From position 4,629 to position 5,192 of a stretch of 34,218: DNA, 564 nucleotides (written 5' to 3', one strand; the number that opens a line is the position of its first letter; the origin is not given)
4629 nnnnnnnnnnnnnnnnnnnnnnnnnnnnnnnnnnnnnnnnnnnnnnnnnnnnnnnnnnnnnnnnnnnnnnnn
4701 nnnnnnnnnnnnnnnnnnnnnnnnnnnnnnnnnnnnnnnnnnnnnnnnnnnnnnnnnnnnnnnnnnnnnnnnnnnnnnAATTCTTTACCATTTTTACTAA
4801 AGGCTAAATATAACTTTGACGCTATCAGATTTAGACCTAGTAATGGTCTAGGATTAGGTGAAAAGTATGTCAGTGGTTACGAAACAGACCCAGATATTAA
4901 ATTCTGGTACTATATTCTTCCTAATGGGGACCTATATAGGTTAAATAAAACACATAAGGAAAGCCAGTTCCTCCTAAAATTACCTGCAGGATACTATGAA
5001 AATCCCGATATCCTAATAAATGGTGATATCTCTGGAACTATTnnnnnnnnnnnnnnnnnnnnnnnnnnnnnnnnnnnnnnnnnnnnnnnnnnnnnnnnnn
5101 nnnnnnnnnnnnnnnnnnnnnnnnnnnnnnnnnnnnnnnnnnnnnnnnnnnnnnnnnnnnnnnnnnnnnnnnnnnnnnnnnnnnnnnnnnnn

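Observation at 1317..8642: A recurring insert of roughly 75-100 aa (consensus core PNGxLY) splits six cadherin-like repeats across two genes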

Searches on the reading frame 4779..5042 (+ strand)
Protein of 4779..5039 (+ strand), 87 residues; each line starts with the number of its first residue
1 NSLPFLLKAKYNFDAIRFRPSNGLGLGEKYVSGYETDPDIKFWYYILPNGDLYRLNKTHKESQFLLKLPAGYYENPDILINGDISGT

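Call 13: find_homologous_proteins(query=A1, max_evalue=0.001)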
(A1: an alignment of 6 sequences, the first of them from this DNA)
Query A1 (6 sequences) (85 aa, profile of the alignment): 3 proteins with E <= 0.001 among 528 candidates.
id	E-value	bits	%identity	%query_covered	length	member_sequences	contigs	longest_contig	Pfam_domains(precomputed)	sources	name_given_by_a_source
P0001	1.5e-9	56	39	53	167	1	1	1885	PF17963.8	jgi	jgi:hypothetical protein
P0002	2.8e-5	42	37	49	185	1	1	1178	PF17963.8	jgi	jgi:hypothetical protein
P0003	4.2e-5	42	35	67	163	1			-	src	-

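Call 17: find_homologous_proteins(query=A2, max_evalue=0.001)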
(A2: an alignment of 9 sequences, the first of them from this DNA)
Query A2 (9 sequences) (85 aa, profile of the alignment): 11 proteins with E <= 0.001 among 1120 candidates.
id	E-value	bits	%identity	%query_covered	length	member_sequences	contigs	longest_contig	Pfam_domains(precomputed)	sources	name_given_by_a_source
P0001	3.8e-33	131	39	53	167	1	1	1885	PF17963.8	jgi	jgi:hypothetical protein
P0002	2.0e-28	116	37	49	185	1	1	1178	PF17963.8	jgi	jgi:hypothetical protein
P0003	1.3e-27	114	35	67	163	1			-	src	-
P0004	2.1e-21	94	31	52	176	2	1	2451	-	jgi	jgi:hypothetical protein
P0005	7.2e-19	86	33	87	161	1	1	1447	-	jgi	jgi:hypothetical protein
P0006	5.1e-17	80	37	49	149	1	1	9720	-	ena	-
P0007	2.7e-16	77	43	60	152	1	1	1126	-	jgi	jgi:hypothetical protein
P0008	1.4e-14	72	32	69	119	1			-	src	-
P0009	3.0e-13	68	31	62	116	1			-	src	-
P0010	3.6e-8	51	38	53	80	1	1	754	-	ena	-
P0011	1.3e-4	40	92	14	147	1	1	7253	-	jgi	-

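Call 23: search_solved_structures(query=A2, max_evalue=10)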
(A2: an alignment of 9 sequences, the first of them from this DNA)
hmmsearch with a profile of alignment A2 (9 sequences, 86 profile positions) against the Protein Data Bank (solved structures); distinct sequences matched with E-value up to 10: 22.
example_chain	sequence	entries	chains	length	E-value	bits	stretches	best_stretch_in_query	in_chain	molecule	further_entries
6tjg_A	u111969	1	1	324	0.00082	22.8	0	44-66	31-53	Cake8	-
6tjf_A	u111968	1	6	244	0.0056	20.1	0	44-65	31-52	Cake6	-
6tje_A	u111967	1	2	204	0.027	17.9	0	44-66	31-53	Cake5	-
6tjd_A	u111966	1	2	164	0.16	15.4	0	44-66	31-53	Cake4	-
5fmg_G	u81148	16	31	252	0.18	15.3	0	42-77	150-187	PROTEASOME COMPONENT C8, PUTATIVE | 20S proteasome alpha-7 subunit | Proteasome subunit alpha type-3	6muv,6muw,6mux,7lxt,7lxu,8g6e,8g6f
3e0g_A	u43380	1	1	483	0.22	15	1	36-75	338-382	Leukemia inhibitory factor receptor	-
4s3j_A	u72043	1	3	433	0.27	14.7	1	4-68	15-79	Cortical-lytic enzyme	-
8d6a_B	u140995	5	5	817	0.38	14.2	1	36-75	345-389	Leukemia inhibitory factor receptor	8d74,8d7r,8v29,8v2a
1q03_A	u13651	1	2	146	0.66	13.5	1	18-75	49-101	Heparin-binding growth factor 1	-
3f75_P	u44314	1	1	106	0.7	13.4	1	13-65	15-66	Cathepsin L Propeptide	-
3cri_A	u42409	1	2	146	0.91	13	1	22-75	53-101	Heparin-binding growth factor 1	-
7awz_A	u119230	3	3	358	1.2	12.6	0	24-66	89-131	Scone-E | SconeE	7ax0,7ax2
3crg_A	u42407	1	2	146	1.3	12.5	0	22-75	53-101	Heparin-binding growth factor 1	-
3fje_A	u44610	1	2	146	1.4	12.5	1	22-75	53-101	Heparin-binding growth factor 1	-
3o3q_A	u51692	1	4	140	1.4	12.5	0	17-75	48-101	Heparin-binding growth factor 1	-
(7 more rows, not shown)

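Call 24: search_protein_representatives(alignment_id=A2)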
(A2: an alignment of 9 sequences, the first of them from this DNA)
Query: 9 sequences, 86 profile positions. Proteins with E-value up to 0.001 (for the whole library): 1303; up to 1e-10: 825; up to 1e-30: 241. The best 150 are listed.
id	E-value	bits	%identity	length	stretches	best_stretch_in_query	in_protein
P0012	2.6e-127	431.4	-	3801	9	3-82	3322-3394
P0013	3.1e-124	421.6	-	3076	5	2-83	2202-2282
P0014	1.1e-114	391.0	-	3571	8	2-82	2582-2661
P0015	4.4e-94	325.0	-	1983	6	2-82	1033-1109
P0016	2.9e-91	315.9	-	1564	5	2-85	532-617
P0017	8.0e-88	304.9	-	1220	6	3-84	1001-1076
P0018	1.4e-86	300.9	-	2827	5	2-82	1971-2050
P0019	2.7e-86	300.0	-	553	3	2-86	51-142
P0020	1.6e-85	297.5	-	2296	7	2-84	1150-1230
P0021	1.7e-85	297.4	-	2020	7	3-84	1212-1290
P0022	2.7e-83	290.4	-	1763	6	2-85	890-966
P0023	1.8e-82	287.8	-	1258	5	2-85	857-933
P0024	9.1e-79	275.9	-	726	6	3-84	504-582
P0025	3.3e-76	267.7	-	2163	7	3-83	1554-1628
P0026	2.3e-75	265.0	-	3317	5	2-85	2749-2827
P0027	5.4e-74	260.6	-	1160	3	2-85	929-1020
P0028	6.1e-74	260.4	-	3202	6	2-82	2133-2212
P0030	2.0e-73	258.7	-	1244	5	2-84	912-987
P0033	3.5e-70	248.4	-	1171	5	2-85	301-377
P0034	1.5e-69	246.3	-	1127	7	10-85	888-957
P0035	2.2e-69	245.8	-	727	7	4-84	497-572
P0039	1.3e-64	230.5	-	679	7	3-83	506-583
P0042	1.2e-63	227.4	-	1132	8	8-84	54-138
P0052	1.2e-56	205.0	-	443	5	4-85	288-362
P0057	1.7e-55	201.3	-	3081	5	5-84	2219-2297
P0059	1.4e-53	195.2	-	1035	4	6-84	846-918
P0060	1.5e-53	195.1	-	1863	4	2-84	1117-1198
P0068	2.2e-49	181.7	-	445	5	6-83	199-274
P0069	7.5e-49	180.0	-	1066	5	7-85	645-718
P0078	9.3e-48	176.5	-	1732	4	4-86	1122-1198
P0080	2.0e-47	175.4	-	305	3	5-84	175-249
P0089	2.2e-46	172.1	-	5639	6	3-85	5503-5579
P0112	1.5e-43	163.0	-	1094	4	3-84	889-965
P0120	6.6e-43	160.9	-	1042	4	14-83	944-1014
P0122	1.5e-42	159.8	-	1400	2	4-86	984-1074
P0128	6.4e-42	157.8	-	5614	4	3-84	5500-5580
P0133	1.9e-41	156.3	-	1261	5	10-83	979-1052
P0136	2.7e-41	155.8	-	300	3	2-85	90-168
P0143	1.7e-40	153.2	-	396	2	5-85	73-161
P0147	9.0e-40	150.9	-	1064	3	2-83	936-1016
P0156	1.1e-38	147.4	-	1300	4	2-84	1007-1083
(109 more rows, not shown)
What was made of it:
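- The family is large: 1303 representative proteins at E<=1e-3, 825 at <=1e-10 and 241 at <=1e-30 (call 24).
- Tried and rejected: The exhaustive representative search (call 24) was needed for that.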

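Call 25: search_protein_families(library=pfam, proteins=[P0019, P0024, P0035, P0052, P0068, P0080, P0136, P0039, P0143], max_evalue=0.01)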
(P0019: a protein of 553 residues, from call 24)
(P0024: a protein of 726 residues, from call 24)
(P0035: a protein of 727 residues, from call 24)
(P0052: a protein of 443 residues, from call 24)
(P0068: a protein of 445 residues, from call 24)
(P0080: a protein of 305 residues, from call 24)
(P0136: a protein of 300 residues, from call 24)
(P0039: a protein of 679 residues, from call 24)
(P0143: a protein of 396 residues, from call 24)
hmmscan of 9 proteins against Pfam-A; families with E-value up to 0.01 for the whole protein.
P0019 (553 aa): 9 families
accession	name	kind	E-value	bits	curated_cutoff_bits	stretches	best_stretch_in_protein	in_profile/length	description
PF17963.7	Big_9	-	2.9e-17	63.7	23.6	0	373-424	1-46/89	Bacterial Ig domain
PF17803.7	Cadherin_4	-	1.1e-08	35.8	25.1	0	7-49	5-55/71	Bacterial cadherin-like domain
PF17892.7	Cadherin_5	-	6.9e-08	32.7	26.5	0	151-185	59-94/98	Cadherin-like domain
PF18911.6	PKD_4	-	6.4e-05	23.4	27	0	193-229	1-38/85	PKD domain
PF13205.12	Big_5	-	0.00014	23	23.6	0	138-166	48-76/105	Bacterial Ig-like domain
PF18614.7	RNase_II_C_S1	-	0.00014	22.1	26.6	0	367-402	14-50/59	RNase II-type exonuclease C-terminal S1 domain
PF08191.17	LRR_adjacent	-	0.0011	19.6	21.8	0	129-166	14-51/57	LRR adjacent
PF14727.13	PHTB1_N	-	0.0013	19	28.6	0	128-169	311-345/361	PTHB1 N-terminal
PF21027.3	Sde0182_C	-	0.009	17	27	0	34-45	9-20/83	Cellulose-binding protein Sde0182, C-terminal domain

P0024 (726 aa): 1 family
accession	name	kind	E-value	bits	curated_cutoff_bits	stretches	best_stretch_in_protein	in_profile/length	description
PF20236.3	DUF6593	-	2e-14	54.5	27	0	223-269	64-111/146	Family of unknown function (DUF6593)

P0035 (727 aa): 1 family
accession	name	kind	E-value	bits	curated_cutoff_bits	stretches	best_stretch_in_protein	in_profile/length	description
PF01473.26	Choline_bind_1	-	7.1e-07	29.7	20.5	0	293-310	2-18/19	Putative cell wall binding repeat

P0052 (443 aa): 2 families
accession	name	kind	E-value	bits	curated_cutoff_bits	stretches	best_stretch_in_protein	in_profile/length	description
PF18668.6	Tail_spike_N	-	0.0029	18.1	25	0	79-90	37-48/70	Tail spike TSP1/Gp66 receptor binding N-terminal domain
PF22970.2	DUF7028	-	0.0048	17.3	27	0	397-414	52-69/83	Domain of unknown function (DUF7028)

P0068 (445 aa): 3 families
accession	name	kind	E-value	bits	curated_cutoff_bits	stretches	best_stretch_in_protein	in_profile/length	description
PF20236.3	DUF6593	-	1.1e-08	36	27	0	380-423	64-107/146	Family of unknown function (DUF6593)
PF01473.26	Choline_bind_1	-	8.7e-05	23.1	20.5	0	222-238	3-18/19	Putative cell wall binding repeat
PF22198.1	GKRP_SIS_2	-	0.0018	18.5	27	1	28-103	37-111/191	Glucokinase regulatory protein, second SIS domain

P0080 (305 aa): 2 families
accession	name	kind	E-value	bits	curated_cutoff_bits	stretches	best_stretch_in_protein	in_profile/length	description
PF19468.4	DUF6005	-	0.0028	17.2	25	0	115-147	124-153/327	Family of unknown function (DUF6005)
PF22748.1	PexRD54_WY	-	0.0067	16.8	27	0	110-128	2-20/42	Effector PexRD54, WY-domain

P0136 (300 aa): 3 families
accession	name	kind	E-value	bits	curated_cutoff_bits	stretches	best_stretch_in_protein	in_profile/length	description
PF01473.26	Choline_bind_1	-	3.6e-06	27.5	20.5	0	196-211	3-18/19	Putative cell wall binding repeat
PF07646.21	Kelch_2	-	0.0027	18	21.3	0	44-61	9-24/48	Kelch motif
PF13540.12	RCC1_2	-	0.0027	17.9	22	0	42-54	13-25/30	Regulator of chromosome condensation (RCC1) repeat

P0039 (679 aa): 4 families
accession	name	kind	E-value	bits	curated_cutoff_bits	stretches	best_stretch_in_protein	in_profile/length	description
PF20236.3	DUF6593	-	3.7e-21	76.4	27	1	437-486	64-113/146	Family of unknown function (DUF6593)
PF16288.11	DUF4934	-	4.8e-06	27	27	0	253-292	57-95/102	Domain of unknown function (DUF4934)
PF01473.26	Choline_bind_1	-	6.4e-06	26.7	20.5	0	276-287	7-18/19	Putative cell wall binding repeat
PF12791.13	RsgI_N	-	0.0003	21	25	0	446-458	13-25/40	Anti-sigma factor N-terminus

P0143 (396 aa): 2 families
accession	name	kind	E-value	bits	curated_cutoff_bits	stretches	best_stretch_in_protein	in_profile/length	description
PF00801.26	PKD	-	0.0017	18.7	23.5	0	366-392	54-80/80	PKD domain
PF18614.7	RNase_II_C_S1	-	0.008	16.5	26.6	0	23-58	15-51/59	RNase II-type exonuclease C-terminal S1 domain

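Call 34: list_cluster_members(proteins=[P0013, P0012, P0016, P0035, P0019])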
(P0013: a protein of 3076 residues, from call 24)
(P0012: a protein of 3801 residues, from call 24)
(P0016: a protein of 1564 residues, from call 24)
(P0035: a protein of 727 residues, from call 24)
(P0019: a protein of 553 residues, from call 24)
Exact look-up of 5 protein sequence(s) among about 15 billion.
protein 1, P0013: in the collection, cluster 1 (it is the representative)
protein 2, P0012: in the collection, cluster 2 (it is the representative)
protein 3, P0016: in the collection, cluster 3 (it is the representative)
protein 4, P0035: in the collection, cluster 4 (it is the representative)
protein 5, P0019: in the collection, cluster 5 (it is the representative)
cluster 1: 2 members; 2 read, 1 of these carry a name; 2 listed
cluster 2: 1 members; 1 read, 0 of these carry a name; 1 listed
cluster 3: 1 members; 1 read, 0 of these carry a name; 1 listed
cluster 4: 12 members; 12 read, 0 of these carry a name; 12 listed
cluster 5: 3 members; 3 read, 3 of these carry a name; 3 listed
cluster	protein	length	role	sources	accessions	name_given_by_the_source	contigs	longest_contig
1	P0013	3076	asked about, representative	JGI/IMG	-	hypothetical protein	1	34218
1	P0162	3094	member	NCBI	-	-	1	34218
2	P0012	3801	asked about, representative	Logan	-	-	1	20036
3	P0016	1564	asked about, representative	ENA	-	-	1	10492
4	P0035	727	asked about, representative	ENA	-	-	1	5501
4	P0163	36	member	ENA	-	-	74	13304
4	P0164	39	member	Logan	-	-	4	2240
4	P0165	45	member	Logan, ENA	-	-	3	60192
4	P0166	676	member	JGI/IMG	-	-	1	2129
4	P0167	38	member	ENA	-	-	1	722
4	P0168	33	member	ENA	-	-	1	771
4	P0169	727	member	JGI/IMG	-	-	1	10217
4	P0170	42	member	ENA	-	-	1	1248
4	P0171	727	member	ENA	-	-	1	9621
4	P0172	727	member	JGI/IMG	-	-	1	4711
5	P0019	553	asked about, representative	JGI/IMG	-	hypothetical protein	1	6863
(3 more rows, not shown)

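Call 37: search_protein_families(library=ncbifam, proteins=[P0019, P0035, P0052, P0016, P0039, P0080], max_evalue=0.01)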
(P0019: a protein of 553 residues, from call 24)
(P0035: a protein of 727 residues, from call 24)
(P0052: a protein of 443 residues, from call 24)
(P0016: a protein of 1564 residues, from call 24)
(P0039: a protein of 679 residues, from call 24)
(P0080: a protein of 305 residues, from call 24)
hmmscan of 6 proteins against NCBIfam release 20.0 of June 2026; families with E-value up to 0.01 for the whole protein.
P0019 (553 aa): 4 families
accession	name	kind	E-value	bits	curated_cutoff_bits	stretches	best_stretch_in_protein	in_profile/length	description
NF038112.1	myxo_dep_M36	subfamily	6.4e-12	43.5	1500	2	157-231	1344-1417/1604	myxosortase-dependent M36 family metallopeptidase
NF012211.1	tand_rpt_95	domain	3.1e-10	39.9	90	1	152-199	47-94/98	tandem-95 repeat protein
TIGR04020.1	seco_metab_LLM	subfamily_domain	0.0026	16.9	244.45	0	258-308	13-62/341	MupA/Atu3671 family FMN-dependent luciferase-like monooxygenase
TIGR04470.1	rSAM_mob_pairB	equivalog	0.004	16.6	410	0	153-187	58-92/285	radical SAM mobile pair protein B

P0035 (727 aa): 0 families

P0052 (443 aa): 0 families

P0016 (1564 aa): 2 families
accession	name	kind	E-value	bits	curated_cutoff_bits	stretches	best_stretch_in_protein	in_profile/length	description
NF012211.1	tand_rpt_95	domain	1.4e-33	114.7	90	6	689-774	5-93/98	tandem-95 repeat protein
NF002702.0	PRK02506.1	equivalog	7.9e-06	25.2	301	0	908-928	199-219/313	dihydroorotate oxidase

P0039 (679 aa): 4 families
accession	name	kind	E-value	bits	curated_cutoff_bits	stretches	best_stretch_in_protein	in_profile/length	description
TIGR01449.2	PGP_bact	equivalog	4.5e-09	36.2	180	0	562-592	65-95/213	phosphoglycolate phosphatase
NF038116.1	Sden1266_dom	domain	0.0001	22.5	53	0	184-252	47-115/124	choice-of-anchor H family protein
NF000328.3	blaSED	exception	0.0018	17.9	650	0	470-534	61-123/295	SED family class A beta-lactamase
NF003215.0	PRK04180.1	equivalog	0.0052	16.2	395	0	641-665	102-126/298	pyridoxal 5'-phosphate synthase lyase subunit PdxS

P0080 (305 aa): 0 families

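Call 43: find_encoding_contigs(protein=P0013, flank=10000, max_places=3)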
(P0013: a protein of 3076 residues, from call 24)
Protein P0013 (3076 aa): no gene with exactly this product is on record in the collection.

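Call 48: predict_structure(alignment_id=A4)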
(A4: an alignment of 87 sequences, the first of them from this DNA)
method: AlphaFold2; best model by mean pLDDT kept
length: 87 residues; sequences in the alignment: 87
mean_pLDDT: 89.7   pTM: 0.80
mean pLDDT of the five models: 89.7, 87.9, 85.7, 85.1, 84.8
residues with pLDDT >= 90: 63; 70-90: 19; 50-70: 4; < 50: 1
segments of 3 or more residues with pLDDT < 50: none
pLDDT, mean of each block of 10 residues (from residue 1): 84 85 92 93 96 95 96 92 67
secondary structure, 60 per line:
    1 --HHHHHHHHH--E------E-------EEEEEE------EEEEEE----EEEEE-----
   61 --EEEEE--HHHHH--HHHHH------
elements in order: H3-11 E29-34 E41-46 E51-55 E63-67 H70-74 H77-81
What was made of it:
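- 4764..5051 (+): Module copy 2. The insert-only model has pLDDT 89.7 and pTM 0.80 (call 48).
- On Beta-trefoil (FGF / ricin-type): A single module is predicted to fold alone with helices (call 48).
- Closest known: Beta-trefoil unit. Different: The module has flanking helices and is predicted to fold alone (call 48).
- The predicted topology (helix, four strands, two helices; call 48) is unlike that of the I9 subtilase propeptide, which I recall as beta-alpha-beta-beta-alpha-beta.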

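Call 51: fold_search(model_id=the predicted structure, library=pdb)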
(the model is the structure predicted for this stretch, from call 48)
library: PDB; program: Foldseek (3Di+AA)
matches with E <= 10: 189; with E <= 0.001: 0
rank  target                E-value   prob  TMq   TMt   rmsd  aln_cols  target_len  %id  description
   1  6dm4_A                6.9e-01  0.16  0.30  0.23   9.8        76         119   17  Crystal structure of the SH2 domain from RavO (Lpg1129) from Legionella pneumophila in complex with Homo sapiens Shc1  (released 2018-06-27)
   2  6dm3_B                1.4e+00  0.12  0.31  0.26   8.5        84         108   15  Crystal structure of the SH2 domain from RavO (Lpg1129) from Legionella pneumophila, apoprotein (released 2018-06-27)
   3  7d2x                  2.4e+00  0.02  0.15  0.06  13.3        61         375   10  Crystal Structure of BACE1 in complex with N-{3-[(4R)-2-amino-4-(prop-1-yn-1-yl)-5,6-dihydro-4H-1,3-oxazin-4-yl]-4-fluor (released 2021-03-31)
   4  5kis_A                2.9e+00  0.15  0.27  0.02   4.5        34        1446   20  YenB/RHS2 complex (released 2017-08-09)
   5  2c4b_A                2.9e+00  0.12  0.32  0.22   4.3        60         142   10  Inhibitor cystine knot protein McoEeTI fused to the catalytically inactive barnase mutant H102A (released 2005-11-21)
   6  8ag4_C                2.9e+00  0.06  0.24  0.13  13.4        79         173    8  Vaccinia C16 protein bound to Ku70/Ku80 (released 2022-11-09)
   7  3mh9_C                2.9e+00  0.05  0.28  0.14  13.8       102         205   16  Crystal structure of LprG mutant V91W from Mycobacterium tuberculosis (released 2010-09-01)
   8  1py3_B                3.4e+00  0.11  0.34  0.32   4.9        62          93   14  Crystal structure of Ribonuclease Sa2 (released 2004-07-13)
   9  6zpn_B                3.6e+00  0.07  0.23  0.03   4.4        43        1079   12  Crystal structure of Chaetomium thermophilum Raptor (released 2021-05-19)
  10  1yqf_B                3.6e+00  0.06  0.26  0.15   9.4        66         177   21  Hypothetical protein from leishmania major unknown function sequence homologue to human p32 protein (released 2005-02-22)
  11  8ag5_C                3.6e+00  0.06  0.24  0.08   9.1        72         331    8  Vaccinia C16 protein bound to Ku70/Ku80 (released 2022-11-09)
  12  2l8o_MODEL_1_A        3.6e+00  0.02  0.21  0.15  12.3        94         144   14  Solution structure of Chr148 from Cytophaga hutchinsonii, Northeast Structural Genomics Consortium Target Chr1 (released 2011-03-02)
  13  3d4a_B                3.8e+00  0.08  0.33  0.31   6.4        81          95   16  Crystal structure of ribonuclease Sa2 with 3'-GMP obtained by ligand diffusion (released 2009-05-26)
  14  5f01                  3.8e+00  0.05  0.24  0.06  13.2        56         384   12  CRYSTAL STRUCTURE OF BACE-1 IN COMPLEX WITH (1SR,2SR)-2-((R)-2-amino-5,5-difluoro-4-methyl-5,6-dihydro-4H-1,3-oxazin-4-y (released 2016-02-24)
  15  8fo9_F                4.1e+00  0.09  0.27  0.02   6.8        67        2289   10  Cryo-EM structure of Rab29-LRRK2 complex in the LRRK2 tetramer state (released 2024-01-03)
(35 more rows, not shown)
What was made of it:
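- On Any solved structure (PDB): The best Foldseek hit against PDB has E=0.69 and TM 0.30 (call 51).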

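Call 59: search_protein_families(library=pfam, proteins=[P0057, P0025, P0060, P0018], max_evalue=0.0001)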
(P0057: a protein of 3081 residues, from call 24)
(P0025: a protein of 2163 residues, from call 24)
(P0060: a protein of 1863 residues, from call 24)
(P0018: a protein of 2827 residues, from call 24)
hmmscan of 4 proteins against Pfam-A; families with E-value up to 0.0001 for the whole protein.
P0057 (3081 aa): 2 families
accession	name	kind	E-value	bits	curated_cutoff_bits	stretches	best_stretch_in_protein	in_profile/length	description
PF09471.16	Peptidase_M64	-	1.5e-33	116.7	26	1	69-267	5-200/302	IgA Peptidase M64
PF17963.7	Big_9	-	1.4e-13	51.9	23.6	0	781-865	1-83/89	Bacterial Ig domain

P0025 (2163 aa): 5 families
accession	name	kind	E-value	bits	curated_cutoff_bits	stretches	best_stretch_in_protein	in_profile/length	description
PF00082.27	Peptidase_S8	-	3.3e-61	207.6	21.8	1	170-433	4-273/288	Subtilase family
PF17963.7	Big_9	-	6.2e-21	75.5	23.6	0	757-804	41-88/89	Bacterial Ig domain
PF17892.7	Cadherin_5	-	8.8e-07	29.1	26.5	0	941-981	56-97/98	Cadherin-like domain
PF17803.7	Cadherin_4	-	9.2e-07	29.7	25.1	0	802-850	5-55/71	Bacterial cadherin-like domain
PF22148.1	Fervidolysin_NPro-like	-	9.3e-05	23.2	21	0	30-125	4-81/81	Fervidolysin N-terminal prodomain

P0060 (1863 aa): 4 families
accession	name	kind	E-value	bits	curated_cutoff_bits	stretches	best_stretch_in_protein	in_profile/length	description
PF09471.16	Peptidase_M64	-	2.5e-36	125.8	26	1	78-279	4-202/302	IgA Peptidase M64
PF17963.7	Big_9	-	6.1e-24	85.2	23.6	1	909-969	26-83/89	Bacterial Ig domain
PF17892.7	Cadherin_5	-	6.4e-14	52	26.5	1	910-970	33-92/98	Cadherin-like domain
PF17803.7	Cadherin_4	-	7.3e-09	36.5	25.1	0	879-929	6-58/71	Bacterial cadherin-like domain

P0018 (2827 aa): 5 families
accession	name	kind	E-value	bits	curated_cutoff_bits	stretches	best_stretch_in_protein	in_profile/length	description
PF17963.7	Big_9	-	4.1e-33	114.6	23.6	2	1743-1827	1-85/89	Bacterial Ig domain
PF09471.16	Peptidase_M64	-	2.6e-27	96.2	26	1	36-234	4-199/302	IgA Peptidase M64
PF17892.7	Cadherin_5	-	7.2e-18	64.7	26.5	1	1588-1651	32-97/98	Cadherin-like domain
PF17803.7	Cadherin_4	-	2.3e-06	28.5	25.1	0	1737-1796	5-65/71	Bacterial cadherin-like domain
PF13927.12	Ig_3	-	2.9e-05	24.9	30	0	388-456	1-78/78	Immunoglobulin domain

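Call 61: search_protein_families(library=pfam, proteins=[P0016, P0017, P0023, P0027, P0030, P0033, P0034, P0042], max_evalue=0.00001)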
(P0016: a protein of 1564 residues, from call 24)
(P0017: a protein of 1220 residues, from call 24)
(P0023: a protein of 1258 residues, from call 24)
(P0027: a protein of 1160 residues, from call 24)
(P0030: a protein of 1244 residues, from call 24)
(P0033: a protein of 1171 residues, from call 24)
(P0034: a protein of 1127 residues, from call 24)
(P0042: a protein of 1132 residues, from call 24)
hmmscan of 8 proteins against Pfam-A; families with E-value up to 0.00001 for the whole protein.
P0016 (1564 aa): 4 families
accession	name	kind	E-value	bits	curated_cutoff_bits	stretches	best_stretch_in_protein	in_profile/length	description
PF17963.7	Big_9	-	2.1e-43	147.6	23.6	1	674-765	1-89/89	Bacterial Ig domain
PF17892.7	Cadherin_5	-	1.4e-29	102.2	26.5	1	674-767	2-98/98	Cadherin-like domain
PF17803.7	Cadherin_4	-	3.3e-17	63.2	25.1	1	662-734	2-71/71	Bacterial cadherin-like domain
PF19116.6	DUF5801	-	3.2e-06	27.9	27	0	928-990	76-130/137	Domain of unknown function (DUF5801)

P0017 (1220 aa): 0 families

P0023 (1258 aa): 3 families
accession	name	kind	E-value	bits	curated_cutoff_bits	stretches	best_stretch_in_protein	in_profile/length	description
PF17963.7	Big_9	-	3.8e-37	127.5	23.6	0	194-273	8-86/89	Bacterial Ig domain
PF17892.7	Cadherin_5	-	5.2e-11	42.7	26.5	0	188-275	6-97/98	Cadherin-like domain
PF17803.7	Cadherin_4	-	3.4e-07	31.1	25.1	0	268-317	2-53/71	Bacterial cadherin-like domain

P0027 (1160 aa): 1 family
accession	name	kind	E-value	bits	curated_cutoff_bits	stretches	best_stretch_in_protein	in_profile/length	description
PF17892.7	Cadherin_5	-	1.8e-06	28.1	26.5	0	845-883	60-98/98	Cadherin-like domain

P0030 (1244 aa): 1 family
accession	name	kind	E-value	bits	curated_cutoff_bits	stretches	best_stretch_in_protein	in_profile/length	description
PF00413.30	Peptidase_M10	-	2.2e-25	89.8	24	1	162-320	16-159/159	Matrixin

P0033 (1171 aa): 3 families
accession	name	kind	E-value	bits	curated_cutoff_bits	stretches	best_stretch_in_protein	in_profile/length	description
PF00413.30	Peptidase_M10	-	7.4e-28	97.9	24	1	90-241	17-159/159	Matrixin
PF17963.7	Big_9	-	6.4e-18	65.9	23.6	0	783-847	1-63/89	Bacterial Ig domain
PF17803.7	Cadherin_4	-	5.7e-06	27.2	25.1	0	955-1000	6-53/71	Bacterial cadherin-like domain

P0034 (1127 aa): 1 family
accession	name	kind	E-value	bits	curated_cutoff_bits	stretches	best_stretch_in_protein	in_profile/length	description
PF04151.21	PPC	-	2.3e-07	32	25.9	1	440-513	1-70/70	Bacterial pre-peptidase C-terminal domain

P0042 (1132 aa): 0 families
